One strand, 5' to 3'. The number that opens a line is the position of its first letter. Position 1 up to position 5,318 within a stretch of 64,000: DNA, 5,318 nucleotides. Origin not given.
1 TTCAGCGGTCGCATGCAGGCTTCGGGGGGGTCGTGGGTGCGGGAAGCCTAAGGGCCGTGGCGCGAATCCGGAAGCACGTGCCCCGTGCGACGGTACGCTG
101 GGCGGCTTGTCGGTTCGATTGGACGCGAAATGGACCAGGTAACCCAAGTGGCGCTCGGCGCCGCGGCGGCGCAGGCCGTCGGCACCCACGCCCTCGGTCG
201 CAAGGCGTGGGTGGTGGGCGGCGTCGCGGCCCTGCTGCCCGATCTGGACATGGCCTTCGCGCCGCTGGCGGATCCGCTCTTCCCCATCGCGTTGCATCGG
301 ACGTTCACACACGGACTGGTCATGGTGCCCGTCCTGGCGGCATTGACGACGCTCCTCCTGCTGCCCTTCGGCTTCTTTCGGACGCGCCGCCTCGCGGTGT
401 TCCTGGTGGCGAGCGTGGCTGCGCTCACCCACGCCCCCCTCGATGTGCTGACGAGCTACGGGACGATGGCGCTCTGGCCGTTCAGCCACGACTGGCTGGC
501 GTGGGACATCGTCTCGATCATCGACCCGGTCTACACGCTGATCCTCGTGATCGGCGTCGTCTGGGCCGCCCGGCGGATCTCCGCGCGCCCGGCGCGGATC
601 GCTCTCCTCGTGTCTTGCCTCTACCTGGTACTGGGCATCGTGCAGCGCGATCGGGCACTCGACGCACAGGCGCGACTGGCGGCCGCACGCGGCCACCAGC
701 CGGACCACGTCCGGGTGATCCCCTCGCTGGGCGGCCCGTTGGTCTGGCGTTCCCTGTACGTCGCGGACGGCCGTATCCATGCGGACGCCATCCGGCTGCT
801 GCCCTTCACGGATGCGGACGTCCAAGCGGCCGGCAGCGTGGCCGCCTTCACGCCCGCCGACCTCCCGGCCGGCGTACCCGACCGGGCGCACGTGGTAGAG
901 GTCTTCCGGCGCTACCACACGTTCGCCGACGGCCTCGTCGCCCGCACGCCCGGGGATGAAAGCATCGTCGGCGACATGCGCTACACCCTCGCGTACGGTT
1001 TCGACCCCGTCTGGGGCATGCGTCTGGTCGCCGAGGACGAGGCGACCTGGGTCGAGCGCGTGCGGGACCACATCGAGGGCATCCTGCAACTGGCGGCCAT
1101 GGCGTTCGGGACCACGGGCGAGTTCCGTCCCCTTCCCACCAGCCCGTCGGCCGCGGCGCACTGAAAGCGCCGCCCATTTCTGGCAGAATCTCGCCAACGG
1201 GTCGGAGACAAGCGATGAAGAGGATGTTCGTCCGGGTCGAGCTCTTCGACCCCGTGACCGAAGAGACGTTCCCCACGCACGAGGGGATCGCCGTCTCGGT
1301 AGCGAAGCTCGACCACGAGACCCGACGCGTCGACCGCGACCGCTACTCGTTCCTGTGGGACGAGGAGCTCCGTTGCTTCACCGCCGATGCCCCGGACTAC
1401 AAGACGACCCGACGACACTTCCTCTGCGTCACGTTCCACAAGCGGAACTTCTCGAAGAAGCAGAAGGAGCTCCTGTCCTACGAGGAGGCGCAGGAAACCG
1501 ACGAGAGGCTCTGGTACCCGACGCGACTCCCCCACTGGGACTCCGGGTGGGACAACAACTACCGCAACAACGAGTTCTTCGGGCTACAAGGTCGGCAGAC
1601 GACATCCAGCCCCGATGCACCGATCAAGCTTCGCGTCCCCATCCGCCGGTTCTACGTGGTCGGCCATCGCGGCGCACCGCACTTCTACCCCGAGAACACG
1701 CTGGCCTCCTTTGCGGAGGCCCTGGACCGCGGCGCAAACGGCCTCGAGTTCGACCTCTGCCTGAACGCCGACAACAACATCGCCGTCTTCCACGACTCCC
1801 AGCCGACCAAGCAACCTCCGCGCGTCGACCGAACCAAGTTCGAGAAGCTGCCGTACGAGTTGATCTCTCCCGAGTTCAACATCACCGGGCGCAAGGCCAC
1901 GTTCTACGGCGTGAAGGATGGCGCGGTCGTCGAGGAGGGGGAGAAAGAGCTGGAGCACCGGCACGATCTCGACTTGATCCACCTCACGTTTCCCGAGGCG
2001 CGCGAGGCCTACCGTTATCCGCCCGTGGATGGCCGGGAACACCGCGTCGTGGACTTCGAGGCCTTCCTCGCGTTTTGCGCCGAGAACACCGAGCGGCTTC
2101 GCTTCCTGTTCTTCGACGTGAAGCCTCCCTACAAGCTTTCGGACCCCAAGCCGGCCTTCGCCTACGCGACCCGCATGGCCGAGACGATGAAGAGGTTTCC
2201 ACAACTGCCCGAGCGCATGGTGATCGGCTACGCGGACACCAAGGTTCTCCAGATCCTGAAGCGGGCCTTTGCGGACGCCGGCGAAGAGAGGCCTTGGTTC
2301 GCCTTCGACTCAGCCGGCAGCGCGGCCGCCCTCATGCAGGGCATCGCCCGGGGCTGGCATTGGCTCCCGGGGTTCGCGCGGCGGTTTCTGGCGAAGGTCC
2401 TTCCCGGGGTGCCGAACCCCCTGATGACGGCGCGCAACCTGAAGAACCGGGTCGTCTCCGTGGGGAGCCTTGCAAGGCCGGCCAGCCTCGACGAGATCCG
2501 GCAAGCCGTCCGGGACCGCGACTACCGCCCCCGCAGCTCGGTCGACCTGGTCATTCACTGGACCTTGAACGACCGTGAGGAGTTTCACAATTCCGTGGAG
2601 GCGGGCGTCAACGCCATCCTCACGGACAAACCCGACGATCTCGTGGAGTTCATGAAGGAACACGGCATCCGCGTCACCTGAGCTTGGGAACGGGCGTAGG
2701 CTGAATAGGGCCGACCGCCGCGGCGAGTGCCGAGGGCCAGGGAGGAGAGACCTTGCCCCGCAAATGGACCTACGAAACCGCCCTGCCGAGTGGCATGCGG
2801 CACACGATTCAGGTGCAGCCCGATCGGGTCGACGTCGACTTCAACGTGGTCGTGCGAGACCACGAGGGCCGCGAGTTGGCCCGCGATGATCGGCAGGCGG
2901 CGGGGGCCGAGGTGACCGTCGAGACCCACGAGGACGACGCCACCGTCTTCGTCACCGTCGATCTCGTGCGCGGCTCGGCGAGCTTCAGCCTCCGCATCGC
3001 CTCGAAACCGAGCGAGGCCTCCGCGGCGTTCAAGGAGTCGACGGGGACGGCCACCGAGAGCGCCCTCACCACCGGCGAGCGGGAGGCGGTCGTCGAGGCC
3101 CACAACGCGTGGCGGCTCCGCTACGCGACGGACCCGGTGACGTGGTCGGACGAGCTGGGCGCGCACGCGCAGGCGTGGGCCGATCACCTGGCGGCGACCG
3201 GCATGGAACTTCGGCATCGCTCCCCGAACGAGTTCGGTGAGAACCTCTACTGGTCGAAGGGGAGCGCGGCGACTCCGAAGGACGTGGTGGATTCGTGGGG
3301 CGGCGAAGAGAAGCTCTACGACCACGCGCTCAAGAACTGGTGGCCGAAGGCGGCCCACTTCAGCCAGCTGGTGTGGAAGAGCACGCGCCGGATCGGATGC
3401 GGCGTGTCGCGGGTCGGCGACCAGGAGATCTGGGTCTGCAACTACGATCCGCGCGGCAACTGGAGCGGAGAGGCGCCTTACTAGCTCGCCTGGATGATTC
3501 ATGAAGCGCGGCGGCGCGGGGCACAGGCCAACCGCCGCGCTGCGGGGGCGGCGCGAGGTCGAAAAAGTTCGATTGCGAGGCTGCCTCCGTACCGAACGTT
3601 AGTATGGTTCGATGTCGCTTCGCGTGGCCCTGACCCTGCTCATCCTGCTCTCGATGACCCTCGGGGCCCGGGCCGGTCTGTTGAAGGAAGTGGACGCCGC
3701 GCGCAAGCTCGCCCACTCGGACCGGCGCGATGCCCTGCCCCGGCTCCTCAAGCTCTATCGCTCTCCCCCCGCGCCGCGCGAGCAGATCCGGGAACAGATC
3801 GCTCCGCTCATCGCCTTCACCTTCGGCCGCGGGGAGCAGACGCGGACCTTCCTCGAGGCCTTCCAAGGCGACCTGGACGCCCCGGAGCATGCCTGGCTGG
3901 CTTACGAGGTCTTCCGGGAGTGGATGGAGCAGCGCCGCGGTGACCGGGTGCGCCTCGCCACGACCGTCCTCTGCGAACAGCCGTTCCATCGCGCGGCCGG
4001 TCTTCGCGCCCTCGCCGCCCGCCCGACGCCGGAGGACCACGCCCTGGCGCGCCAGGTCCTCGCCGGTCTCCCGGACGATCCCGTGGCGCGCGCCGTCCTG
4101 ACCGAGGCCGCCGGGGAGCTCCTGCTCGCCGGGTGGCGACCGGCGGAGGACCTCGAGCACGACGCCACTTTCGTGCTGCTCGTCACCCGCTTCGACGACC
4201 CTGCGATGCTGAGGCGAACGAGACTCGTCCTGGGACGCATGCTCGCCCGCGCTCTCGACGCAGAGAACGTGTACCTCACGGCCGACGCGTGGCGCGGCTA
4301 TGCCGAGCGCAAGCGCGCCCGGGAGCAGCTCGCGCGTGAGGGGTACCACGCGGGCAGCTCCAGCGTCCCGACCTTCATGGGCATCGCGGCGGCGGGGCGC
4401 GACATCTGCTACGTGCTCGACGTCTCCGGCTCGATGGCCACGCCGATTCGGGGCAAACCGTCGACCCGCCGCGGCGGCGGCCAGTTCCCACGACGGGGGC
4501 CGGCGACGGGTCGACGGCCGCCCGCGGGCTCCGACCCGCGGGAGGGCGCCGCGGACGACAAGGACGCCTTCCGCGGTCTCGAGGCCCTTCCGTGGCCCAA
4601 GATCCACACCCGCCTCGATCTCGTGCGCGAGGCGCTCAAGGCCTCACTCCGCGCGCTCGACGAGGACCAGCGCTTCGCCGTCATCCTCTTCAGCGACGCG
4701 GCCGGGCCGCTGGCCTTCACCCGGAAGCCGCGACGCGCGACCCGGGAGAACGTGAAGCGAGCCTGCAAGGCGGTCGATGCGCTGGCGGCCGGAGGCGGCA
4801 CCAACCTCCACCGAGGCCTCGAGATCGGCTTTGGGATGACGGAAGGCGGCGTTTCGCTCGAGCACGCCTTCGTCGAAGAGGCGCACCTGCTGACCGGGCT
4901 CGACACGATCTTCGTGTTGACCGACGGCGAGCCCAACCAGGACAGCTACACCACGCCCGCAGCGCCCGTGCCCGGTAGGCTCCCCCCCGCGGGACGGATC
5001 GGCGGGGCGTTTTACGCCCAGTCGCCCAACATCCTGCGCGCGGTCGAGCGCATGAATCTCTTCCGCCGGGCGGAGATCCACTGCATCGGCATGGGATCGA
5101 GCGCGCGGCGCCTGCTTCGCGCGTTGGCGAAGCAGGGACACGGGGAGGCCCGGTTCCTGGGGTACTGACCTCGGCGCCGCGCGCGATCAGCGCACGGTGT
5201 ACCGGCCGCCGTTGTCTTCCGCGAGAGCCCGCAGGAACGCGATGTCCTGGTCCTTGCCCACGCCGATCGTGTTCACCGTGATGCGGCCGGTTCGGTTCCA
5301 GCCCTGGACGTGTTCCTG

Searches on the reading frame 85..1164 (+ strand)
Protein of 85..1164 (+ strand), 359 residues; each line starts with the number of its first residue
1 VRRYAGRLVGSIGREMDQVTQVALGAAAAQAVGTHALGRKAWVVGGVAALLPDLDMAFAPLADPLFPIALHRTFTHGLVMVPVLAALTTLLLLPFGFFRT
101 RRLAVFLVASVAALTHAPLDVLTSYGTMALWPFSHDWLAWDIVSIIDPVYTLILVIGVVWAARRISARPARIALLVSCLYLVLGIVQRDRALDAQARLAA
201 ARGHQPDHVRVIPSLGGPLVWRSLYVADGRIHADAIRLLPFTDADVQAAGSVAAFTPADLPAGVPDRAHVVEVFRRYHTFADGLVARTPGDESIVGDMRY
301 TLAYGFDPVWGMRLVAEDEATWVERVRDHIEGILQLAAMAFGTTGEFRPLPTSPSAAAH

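Call 54: search_protein_families(library=pfam, proteins=[window:85-1164:+], max_evalue=0.001)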
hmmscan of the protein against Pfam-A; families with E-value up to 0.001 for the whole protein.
window:85-1164:+ (359 aa): 1 family
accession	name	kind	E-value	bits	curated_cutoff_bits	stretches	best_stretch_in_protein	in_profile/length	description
PF04307.19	YdjM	-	1.8e-32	112.7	29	1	16-190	1-175/176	YdjM inner membrane protein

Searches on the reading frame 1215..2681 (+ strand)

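Call 54: search_protein_families(library=pfam, proteins=[window:1215-2681:+], max_evalue=0.001)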
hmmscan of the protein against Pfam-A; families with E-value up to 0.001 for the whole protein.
window:1215-2681:+ (488 aa): 1 family
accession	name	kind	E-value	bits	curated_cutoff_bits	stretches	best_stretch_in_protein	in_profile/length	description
PF03009.23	GDPD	-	2.4e-18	67.6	23.6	1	151-195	1-45/244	Glycerophosphoryl diester phosphodiesterase family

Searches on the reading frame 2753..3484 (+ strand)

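Call 54: search_protein_families(library=pfam, proteins=[window:2753-3484:+], max_evalue=0.001)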
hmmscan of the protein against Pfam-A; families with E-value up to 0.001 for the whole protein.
window:2753-3484:+ (243 aa): 1 family
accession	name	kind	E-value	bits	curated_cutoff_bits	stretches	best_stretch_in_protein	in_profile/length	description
PF00188.32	CAP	-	4.7e-22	79.5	21.1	1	114-231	1-117/117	Cysteine-rich secretory protein family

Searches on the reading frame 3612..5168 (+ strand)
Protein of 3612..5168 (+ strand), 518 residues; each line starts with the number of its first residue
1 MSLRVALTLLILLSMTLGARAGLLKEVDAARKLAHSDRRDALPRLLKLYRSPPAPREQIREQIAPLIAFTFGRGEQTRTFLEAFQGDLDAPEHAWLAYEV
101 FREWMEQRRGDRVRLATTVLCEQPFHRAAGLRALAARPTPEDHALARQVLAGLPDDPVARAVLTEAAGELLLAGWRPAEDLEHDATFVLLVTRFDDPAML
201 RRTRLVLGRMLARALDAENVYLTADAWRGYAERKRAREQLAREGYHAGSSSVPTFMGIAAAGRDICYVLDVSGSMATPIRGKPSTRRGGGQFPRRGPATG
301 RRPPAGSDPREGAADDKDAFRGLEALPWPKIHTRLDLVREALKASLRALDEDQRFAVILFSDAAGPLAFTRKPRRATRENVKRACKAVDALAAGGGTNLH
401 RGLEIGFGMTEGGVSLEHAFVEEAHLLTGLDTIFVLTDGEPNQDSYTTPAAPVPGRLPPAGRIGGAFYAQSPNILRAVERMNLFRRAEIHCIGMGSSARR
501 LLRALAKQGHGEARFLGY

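Call 54: search_protein_families(library=pfam, proteins=[window:3612-5168:+], max_evalue=0.001)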
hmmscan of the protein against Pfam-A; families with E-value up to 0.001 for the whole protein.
window:3612-5168:+ (518 aa): 2 families
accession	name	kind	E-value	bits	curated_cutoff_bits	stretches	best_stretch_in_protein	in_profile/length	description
PF13768.12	VWA_3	-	1.2e-09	38.9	27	1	336-515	18-155/155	von Willebrand factor type A domain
PF13519.12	VWA_2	-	2.7e-05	25.2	27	0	333-438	19-105/107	von Willebrand factor type A domain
